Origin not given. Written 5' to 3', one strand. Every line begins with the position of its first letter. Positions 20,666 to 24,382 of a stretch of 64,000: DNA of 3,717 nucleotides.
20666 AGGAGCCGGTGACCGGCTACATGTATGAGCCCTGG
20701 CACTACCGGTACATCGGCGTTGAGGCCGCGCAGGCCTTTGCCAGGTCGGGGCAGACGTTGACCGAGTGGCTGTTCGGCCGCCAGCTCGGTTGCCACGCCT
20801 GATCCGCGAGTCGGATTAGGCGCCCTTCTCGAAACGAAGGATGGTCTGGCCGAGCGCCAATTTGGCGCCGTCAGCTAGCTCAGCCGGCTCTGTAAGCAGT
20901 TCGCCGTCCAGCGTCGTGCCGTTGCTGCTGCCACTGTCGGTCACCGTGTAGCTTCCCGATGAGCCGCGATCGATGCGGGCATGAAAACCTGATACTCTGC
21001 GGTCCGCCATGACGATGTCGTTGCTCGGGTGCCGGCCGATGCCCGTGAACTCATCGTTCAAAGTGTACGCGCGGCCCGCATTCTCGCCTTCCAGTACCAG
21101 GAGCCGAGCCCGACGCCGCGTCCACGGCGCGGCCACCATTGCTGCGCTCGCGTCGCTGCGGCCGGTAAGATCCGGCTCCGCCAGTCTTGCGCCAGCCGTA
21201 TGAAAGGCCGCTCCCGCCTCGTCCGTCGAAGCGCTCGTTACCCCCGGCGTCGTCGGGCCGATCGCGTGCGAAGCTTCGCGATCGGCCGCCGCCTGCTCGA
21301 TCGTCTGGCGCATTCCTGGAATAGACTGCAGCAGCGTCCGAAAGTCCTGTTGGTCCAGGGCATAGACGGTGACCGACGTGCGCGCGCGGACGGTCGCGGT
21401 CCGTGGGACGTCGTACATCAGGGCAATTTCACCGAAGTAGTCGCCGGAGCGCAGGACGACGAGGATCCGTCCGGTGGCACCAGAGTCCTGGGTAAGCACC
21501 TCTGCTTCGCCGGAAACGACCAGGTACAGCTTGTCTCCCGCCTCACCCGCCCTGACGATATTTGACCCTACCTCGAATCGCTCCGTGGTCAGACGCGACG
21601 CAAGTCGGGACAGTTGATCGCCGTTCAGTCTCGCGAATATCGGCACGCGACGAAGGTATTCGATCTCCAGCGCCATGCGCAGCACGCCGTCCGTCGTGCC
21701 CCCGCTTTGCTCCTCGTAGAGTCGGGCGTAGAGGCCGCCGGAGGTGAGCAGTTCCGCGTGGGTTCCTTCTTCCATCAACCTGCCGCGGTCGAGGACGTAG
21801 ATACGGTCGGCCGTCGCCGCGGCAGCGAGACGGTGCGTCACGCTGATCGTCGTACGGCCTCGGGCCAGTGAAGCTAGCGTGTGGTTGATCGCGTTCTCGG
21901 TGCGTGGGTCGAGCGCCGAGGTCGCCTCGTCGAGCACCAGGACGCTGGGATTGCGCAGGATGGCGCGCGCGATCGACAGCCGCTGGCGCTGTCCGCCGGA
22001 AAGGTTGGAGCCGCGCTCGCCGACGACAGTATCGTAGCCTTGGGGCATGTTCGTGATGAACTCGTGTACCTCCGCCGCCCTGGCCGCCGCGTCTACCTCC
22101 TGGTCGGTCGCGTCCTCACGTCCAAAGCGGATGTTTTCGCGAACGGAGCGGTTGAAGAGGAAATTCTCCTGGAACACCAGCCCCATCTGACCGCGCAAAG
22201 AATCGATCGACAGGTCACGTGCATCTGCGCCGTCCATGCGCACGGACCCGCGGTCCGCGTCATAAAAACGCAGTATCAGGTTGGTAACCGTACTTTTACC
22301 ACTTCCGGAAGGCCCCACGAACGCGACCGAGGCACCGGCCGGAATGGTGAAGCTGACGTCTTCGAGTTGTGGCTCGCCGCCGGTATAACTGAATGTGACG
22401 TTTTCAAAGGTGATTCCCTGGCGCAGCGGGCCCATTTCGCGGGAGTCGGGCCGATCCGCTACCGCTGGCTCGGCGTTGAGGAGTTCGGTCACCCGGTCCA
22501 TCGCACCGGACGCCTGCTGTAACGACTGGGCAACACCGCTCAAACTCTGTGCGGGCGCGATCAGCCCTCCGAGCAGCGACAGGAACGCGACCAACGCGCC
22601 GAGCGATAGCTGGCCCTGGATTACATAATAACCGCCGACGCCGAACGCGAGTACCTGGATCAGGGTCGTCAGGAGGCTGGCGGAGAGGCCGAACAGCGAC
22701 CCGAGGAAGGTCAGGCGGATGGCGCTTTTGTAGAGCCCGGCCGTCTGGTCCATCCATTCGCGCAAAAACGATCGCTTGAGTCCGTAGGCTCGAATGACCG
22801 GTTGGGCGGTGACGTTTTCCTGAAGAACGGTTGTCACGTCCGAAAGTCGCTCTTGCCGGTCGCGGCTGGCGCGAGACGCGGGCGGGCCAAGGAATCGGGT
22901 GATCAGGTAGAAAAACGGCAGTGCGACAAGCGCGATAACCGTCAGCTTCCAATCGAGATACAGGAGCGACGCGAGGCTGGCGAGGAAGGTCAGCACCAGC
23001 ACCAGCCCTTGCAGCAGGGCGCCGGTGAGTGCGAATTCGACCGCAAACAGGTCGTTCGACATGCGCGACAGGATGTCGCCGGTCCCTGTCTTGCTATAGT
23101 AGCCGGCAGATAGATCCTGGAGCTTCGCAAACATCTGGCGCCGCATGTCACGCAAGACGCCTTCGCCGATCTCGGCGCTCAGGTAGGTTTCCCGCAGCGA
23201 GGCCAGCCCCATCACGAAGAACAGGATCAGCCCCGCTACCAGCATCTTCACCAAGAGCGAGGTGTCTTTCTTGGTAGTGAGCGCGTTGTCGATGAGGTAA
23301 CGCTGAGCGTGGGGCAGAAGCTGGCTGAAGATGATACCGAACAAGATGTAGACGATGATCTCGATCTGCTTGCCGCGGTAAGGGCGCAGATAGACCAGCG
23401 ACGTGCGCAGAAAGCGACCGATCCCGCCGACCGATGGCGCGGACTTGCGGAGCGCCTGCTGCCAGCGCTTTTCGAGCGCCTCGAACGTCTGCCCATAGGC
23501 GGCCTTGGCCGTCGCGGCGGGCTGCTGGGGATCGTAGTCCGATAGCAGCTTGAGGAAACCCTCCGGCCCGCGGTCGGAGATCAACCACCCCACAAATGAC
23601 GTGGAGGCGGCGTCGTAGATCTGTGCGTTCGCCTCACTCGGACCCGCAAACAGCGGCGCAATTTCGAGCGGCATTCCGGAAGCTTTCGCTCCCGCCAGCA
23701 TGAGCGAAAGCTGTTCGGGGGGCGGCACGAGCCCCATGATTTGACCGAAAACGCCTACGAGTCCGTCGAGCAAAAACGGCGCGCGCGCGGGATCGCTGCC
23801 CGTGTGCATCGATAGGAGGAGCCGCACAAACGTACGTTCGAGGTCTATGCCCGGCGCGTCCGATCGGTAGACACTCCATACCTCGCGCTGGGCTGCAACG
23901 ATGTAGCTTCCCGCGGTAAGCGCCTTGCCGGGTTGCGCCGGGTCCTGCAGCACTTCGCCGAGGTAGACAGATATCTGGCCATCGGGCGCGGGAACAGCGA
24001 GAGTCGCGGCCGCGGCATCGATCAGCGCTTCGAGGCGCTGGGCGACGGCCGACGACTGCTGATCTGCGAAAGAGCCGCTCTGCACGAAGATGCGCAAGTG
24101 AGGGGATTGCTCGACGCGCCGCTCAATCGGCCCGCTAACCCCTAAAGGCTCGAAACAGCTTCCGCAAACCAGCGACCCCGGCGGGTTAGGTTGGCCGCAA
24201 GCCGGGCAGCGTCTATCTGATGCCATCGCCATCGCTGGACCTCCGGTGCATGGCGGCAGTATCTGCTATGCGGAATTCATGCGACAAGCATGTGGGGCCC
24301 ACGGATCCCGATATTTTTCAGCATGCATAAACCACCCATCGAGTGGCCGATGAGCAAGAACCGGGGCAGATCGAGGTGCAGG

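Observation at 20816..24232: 1138-aa ABC exporter fused to zinc ribbon, unknown N-terminal domain, cyclic-nucleotide-binding domain and C-terminal FHA domain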

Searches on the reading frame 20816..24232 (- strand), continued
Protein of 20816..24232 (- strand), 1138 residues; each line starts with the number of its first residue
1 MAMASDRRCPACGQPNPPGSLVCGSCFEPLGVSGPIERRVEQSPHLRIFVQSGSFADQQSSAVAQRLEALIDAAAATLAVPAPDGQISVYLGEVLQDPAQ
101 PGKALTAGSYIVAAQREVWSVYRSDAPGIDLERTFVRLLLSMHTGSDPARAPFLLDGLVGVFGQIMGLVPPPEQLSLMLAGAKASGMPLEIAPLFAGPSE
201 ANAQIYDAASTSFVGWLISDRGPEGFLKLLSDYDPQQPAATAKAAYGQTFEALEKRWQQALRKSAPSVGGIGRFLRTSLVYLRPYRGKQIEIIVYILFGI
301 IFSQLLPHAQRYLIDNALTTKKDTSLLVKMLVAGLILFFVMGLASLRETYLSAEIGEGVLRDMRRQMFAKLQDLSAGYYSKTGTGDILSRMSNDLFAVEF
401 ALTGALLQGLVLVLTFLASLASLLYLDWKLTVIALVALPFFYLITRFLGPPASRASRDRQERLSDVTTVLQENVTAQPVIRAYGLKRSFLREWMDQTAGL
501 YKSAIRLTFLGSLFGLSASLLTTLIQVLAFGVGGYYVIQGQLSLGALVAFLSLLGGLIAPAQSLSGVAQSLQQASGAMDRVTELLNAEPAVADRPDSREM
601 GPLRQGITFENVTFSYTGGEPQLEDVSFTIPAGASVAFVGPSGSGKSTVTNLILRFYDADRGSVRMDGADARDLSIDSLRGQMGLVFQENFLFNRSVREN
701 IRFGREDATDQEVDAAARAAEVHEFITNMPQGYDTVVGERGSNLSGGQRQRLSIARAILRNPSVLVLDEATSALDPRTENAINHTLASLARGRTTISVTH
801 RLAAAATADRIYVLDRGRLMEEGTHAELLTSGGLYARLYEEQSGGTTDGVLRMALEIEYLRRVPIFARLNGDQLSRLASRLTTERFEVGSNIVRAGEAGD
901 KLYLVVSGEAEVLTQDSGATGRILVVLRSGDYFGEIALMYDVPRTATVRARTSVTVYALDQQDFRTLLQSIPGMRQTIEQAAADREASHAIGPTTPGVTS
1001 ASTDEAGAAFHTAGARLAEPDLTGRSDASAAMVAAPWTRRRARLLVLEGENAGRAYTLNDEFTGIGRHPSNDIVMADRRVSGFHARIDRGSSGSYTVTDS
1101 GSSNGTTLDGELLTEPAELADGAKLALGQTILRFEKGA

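Call 59: find_encoding_contigs(protein=P0018, flank=8000, max_places=1)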
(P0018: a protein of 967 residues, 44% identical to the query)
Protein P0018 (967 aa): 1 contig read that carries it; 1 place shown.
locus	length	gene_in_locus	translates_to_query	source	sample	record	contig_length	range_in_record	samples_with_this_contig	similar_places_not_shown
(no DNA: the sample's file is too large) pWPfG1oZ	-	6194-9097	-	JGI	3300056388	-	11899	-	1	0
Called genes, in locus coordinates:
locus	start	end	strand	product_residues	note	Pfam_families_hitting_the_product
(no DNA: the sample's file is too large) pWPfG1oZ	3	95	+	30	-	?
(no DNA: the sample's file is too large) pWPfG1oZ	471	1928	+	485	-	PF02310:B12-binding (weak), PF04055:Radical_SAM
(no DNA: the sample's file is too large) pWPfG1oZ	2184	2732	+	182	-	PF02596:DUF169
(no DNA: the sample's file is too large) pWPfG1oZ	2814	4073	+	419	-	PF01071:GARS_A (weak), PF02655:ATP-grasp_3, PF02786:CPSase_L_D2, PF13549:ATP-grasp_5 (faint), PF02222:ATP-grasp (weak), PF07478:Dala_Dala_lig_C, PF13535:ATP-grasp_4, PF18603:LAL_C2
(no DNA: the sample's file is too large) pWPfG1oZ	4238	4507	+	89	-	-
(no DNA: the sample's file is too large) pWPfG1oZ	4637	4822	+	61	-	-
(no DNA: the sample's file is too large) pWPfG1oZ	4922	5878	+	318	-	PF00067:p450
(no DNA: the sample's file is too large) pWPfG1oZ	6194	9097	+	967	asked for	PF00664:ABC_membrane, PF00005:ABC_tran, PF02463:SMC_N (faint), PF00027:cNMP_binding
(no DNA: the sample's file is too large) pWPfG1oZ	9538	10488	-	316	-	-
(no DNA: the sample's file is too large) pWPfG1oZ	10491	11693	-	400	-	PF05226:CHASE2, PF00211:Guanylate_cyc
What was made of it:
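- B12-radical SAM, ATP-grasp and P450 genes flank P0018 (call 59). A CHASE2-cyclase lies near P0018 (call 59).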

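Call 61: search_protein_families(library=ncbifam, proteins=[L007:3585-4031:-, L007:9282-9701:+, L007:2715-3569:-, L007:4370-5260:+, L007:5257-6120:+, L004:1136-2089:+, L004:8897-9790:+, L004:7468-8340:+], max_evalue=0.01)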
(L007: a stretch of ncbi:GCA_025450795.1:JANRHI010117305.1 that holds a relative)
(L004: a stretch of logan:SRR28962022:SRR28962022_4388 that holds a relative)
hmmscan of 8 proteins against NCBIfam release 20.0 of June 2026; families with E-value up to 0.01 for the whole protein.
L007:3585-4031:- (148 aa): 4 families
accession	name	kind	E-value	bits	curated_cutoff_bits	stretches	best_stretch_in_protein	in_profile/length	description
NF038399.1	NH_RiPP_Os17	domain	3.3e-12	46.3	40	2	21-47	2-28/63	Os1348 family NHLP clan protein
TIGR03793.1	leader_NHLP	domain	1.6e-08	34.3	50.9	1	23-62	7-46/77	NHLP leader peptide family RiPP precursor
TIGR04509.1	mod_pep_NH_fam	subfamily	1.9e-06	27.8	34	1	20-51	5-36/87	NHLP-related RiPP peptide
NF033431.1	cinnamycin_RiPP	subfamily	2.2e-05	25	35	1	23-65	2-42/81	cinnamycin family lantibiotic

L007:9282-9701:+ (139 aa): 4 families
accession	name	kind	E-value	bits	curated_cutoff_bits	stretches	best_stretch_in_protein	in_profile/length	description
NF038399.1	NH_RiPP_Os17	domain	8.2e-16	57.9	40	2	70-109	3-42/63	Os1348 family NHLP clan protein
TIGR03793.1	leader_NHLP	domain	4.4e-13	48.9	50.9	2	66-99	2-35/77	NHLP leader peptide family RiPP precursor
TIGR04509.1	mod_pep_NH_fam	subfamily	1.7e-08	34.4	34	1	69-102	6-38/87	NHLP-related RiPP peptide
NF033431.1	cinnamycin_RiPP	subfamily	1.9e-07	31.6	35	1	23-72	2-49/81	cinnamycin family lantibiotic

L007:2715-3569:- (284 aa): 0 families

L007:4370-5260:+ (296 aa): 4 families
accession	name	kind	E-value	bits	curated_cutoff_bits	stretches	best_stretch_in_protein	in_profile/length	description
NF008283.0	PRK11061.1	equivalog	4.3e-06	25.3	583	1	57-219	14-174/748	phosphoenolpyruvate--protein phosphotransferase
TIGR01817.1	nifA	equivalog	0.00012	21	528.85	1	53-206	12-163/534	nif-specific transcriptional activator NifA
NF038250.1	nitrate_NreA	equivalog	0.0011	18.7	175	1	113-175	56-120/142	nitrate respiration regulation accessory nitrate sensor NreA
NF038230.1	Regu_Geo_Pelo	equivalog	0.0024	15.8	1200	1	62-206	20-165/935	GPMC system transcriptional regulator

L007:5257-6120:+ (287 aa): 7 families
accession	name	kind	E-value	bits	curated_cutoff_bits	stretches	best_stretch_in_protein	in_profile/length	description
NF049966.1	QH_SP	equivalog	8.7e-32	110.2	165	1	44-270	1-213/219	subtilisin-like serine protease QhpE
TIGR03921.1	T7SS_mycosin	equivalog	6.9e-26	91.2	278.75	1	32-271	4-266/353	type VII secretion-associated serine protease mycosin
TIGR03895.1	protease_PatA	subfamily_domain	4.1e-06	25.8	421.05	1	102-273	20-202/606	PatA/PatG family cyanobactin maturation protease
NF033595.1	denti_PrtP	equivalog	5e-06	25.4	300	1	141-269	343-479/606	dentilisin complex serine proteinase subunit PrtP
NF051851.1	AtpSerPepEprS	equivalog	0.00013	20.2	1700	0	215-270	284-339/988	autotransporter serine peptidase EprS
NF040553.1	SGO_0316_fam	subfamily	0.0047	14.6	1400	0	97-177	380-465/1486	SGO_0316/SGO_0317 family LPXTG-anchored serine peptidase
NF040808.2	CspC_non_triad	exception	0.005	15.3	675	0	37-57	92-112/556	bile acid germinant receptor pseudoprotease CspC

L004:1136-2089:+ (317 aa): 2 families
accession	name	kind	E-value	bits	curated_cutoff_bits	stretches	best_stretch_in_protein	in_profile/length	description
NF040620.1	fused_HadA_HadB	exception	3.8e-08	33.2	350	1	161-261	174-274/329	fused (3R)-hydroxyacyl-ACP dehydratase subunits HadA/HadB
NF010246.0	PRK13693.1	equivalog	8.1e-05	22.6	203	1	189-259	12-82/142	(3R)-hydroxyacyl-ACP dehydratase subunit HadB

L004:8897-9790:+ (297 aa): 6 families
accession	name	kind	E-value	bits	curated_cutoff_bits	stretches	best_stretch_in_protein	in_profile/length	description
NF049868.1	FhaB_Rv0019c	equivalog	2.6e-15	56.8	125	1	196-292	62-157/158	FHA domain-containing protein FhaB/FipA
NF041660.2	oxygluDhInhib_OdhI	equivalog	1.1e-13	51.1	200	1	198-292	34-126/130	oxoglutarate dehydrogenase inhibitor Odhl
NF033760.1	gliding_GltG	equivalog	5.1e-13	48.4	650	1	210-293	14-96/650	adventurous gliding motility protein GltG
NF052573.1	HisKinEspAMyxo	equivalog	5.6e-12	44.5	1400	1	210-291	36-116/755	serine histidine kinase EspA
TIGR03354.1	VI_FHA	hypoth_equivalog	1.4e-05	25.1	120.25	1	212-291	18-99/420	type VI secretion system-associated FHA domain protein TagH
NF052403.1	ESX1TransRegEspM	equivalog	0.0053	15.7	550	1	203-270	13-77/367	ESX-1 type VII secretion system transcriptional regulator EspM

L004:7468-8340:+ (290 aa): 8 families
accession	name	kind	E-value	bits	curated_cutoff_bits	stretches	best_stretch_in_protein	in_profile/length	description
NF049966.1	QH_SP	equivalog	1.6e-34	119.1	165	1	44-268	1-212/219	subtilisin-like serine protease QhpE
TIGR03921.1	T7SS_mycosin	equivalog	8.4e-34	117.2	278.75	1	30-269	2-265/353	type VII secretion-associated serine protease mycosin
NF033595.1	denti_PrtP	equivalog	1.8e-07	30.2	300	1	139-270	342-481/606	dentilisin complex serine proteinase subunit PrtP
TIGR03895.1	protease_PatA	subfamily_domain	2.1e-07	30.1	421.05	1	123-267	45-200/606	PatA/PatG family cyanobactin maturation protease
NF051851.1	AtpSerPepEprS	equivalog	6.2e-06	24.5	1700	1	213-277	283-347/988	autotransporter serine peptidase EprS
NF040809.1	germ_prot_CspBA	exception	0.00025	18.8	1250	0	72-175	143-254/1099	bifunctional germination protease/germinant receptor pseudoprotease CspBA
NF042956.1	IteS_antiphage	equivalog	0.0032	15.8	900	0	45-174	259-393/747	S8 family anti-phage peptidase IteS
NF040553.1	SGO_0316_fam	subfamily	0.0062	14.2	1400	0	89-180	370-469/1486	SGO_0316/SGO_0317 family LPXTG-anchored serine peptidase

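Call 64: find_encoding_contigs(protein=P0011, flank=8000, max_places=1)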
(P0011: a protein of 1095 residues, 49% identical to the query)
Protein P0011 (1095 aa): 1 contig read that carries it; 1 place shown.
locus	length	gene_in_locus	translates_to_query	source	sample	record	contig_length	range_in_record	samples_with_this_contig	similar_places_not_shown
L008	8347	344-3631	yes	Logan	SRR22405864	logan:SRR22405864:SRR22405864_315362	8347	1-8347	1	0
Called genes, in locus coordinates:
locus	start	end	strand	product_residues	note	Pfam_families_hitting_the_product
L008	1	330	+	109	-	?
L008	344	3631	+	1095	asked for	PF00664:ABC_membrane, PF00005:ABC_tran, PF02463:SMC_N (faint), PF13304:AAA_21 (faint), PF00027:cNMP_binding, PF00498:FHA, PF16697:Yop-YscD_cpl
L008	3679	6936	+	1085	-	PF01381:HTH_3 (weak), PF13560:HTH_31 (weak), PF13191:AAA_16, PF00196:GerE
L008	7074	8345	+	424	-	?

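Call 65: find_encoding_contigs(protein=P0007, flank=8000, max_places=1)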
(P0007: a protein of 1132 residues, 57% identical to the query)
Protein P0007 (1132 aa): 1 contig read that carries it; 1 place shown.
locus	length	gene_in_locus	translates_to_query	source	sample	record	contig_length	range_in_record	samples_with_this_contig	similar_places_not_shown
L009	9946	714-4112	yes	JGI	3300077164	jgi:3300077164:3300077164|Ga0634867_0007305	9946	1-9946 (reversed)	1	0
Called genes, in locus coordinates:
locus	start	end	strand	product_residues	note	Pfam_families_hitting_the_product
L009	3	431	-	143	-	?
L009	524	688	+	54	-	-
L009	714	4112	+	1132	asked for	PF12773:DZR (weak), PF13240:Zn_Ribbon_1 (faint), PF00664:ABC_membrane, PF00005:ABC_tran, PF00027:cNMP_binding, PF00498:FHA, PF16697:Yop-YscD_cpl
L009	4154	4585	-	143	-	PF01850:PIN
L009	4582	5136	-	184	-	PF00376:MerR, PF12728:HTH_17, PF13411:MerR_1 (faint)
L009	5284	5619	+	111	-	-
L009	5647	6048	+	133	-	-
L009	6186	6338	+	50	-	PF13340:DUF4096 (weak)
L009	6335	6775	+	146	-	PF00903:Glyoxalase, PF13669:Glyoxalase_4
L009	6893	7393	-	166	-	PF00582:Usp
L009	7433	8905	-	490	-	PF00083:Sugar_tr, PF06609:TRI12 (weak), PF07690:MFS_1, PF12832:MFS_1_like (faint), PF05977:MFS_3 (faint)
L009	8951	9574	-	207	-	PF00440:TetR_N, PF16859:TetR_C_11, PF13977:TetR_C_6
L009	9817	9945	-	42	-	?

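Call 80: search_protein_families(library=pfam, proteins=[L008:1-330:+, L008:7074-8345:+], max_evalue=0.01)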
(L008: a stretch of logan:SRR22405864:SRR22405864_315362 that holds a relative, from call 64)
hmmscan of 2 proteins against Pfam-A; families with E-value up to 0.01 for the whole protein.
L008:1-330:+ (109 aa): 1 family
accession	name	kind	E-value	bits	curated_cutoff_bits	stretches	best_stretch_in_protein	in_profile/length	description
PF05147.19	LANC_like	-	3e-11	43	23.2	1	8-90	264-343/350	Lanthionine synthetase C-like protein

L008:7074-8345:+ (424 aa): 2 families
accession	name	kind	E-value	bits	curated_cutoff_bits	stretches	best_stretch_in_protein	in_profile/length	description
PF02310.24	B12-binding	-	2.3e-08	34.4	32.1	1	144-224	41-121/121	B12 binding domain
PF04055.27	Radical_SAM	-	7.6e-08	33.1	29.5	1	294-423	4-135/166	Radical SAM superfamily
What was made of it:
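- A LanC-like gene and a radical SAM gene flank P0011, an FHA-fused member (calls 64, 80).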

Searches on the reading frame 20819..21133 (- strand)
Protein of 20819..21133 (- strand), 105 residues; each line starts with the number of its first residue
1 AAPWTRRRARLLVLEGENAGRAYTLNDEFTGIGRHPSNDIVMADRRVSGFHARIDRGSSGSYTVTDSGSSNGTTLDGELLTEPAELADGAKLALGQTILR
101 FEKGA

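Call 48: search_solved_structures(query=window:20819-21133:-, max_evalue=0.001, show_alignments=2)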
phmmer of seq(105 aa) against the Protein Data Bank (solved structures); distinct sequences matched with E-value up to 0.001: 11.
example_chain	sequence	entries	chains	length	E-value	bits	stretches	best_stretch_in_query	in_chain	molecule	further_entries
6i2q_B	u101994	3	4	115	3e-11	47.1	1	9-101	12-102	Glycogen accumulation regulator GarA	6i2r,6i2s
8p5r_G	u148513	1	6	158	5.6e-11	46.2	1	9-101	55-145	Glycogen accumulation regulator GarA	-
2kkl_A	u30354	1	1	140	1.2e-10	45.1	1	9-101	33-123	Uncharacterized protein Mb1858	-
2kfu_A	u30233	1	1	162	1.3e-10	45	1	9-101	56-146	Rv1827 pThr 22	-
6i2p_D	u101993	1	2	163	1.4e-10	44.9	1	9-101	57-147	Glycogen accumulation regulator GarA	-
7rj3_A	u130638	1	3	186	1.8e-10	44.6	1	9-101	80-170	Glycogen accumulation regulator GarA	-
2kb3_A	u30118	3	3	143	4.2e-09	40.1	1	9-97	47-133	Oxoglutarate dehydrogenase inhibitor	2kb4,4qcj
8p5x_G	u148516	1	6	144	4.3e-09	40.1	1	9-97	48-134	Oxoglutarate dehydrogenase inhibitor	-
3gqs_A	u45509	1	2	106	3.1e-08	37.4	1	9-99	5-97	Adenylate cyclase-like protein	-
1uht_A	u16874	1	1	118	6.2e-06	30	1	10-96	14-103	expressed protein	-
2fez_A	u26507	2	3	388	2.2e-05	28.2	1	17-93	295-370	Probable regulatory protein embR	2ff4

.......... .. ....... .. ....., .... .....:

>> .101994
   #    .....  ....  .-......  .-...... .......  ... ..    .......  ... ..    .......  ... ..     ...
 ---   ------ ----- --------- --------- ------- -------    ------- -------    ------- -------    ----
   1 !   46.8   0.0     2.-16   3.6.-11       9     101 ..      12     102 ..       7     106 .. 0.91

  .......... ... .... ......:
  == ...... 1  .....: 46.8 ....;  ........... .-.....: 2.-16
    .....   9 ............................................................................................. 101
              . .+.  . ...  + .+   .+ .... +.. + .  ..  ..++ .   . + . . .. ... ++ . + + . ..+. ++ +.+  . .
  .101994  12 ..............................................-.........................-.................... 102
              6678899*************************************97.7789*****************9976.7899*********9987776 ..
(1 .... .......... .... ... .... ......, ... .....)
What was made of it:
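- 20825..21115 (-): C-terminal FHA domain (residues 1040-1136) with the phospho-threonine-binding residues, preceded by an RRRxRL stretch. Match to GarA, E 3e-11 (call 48).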
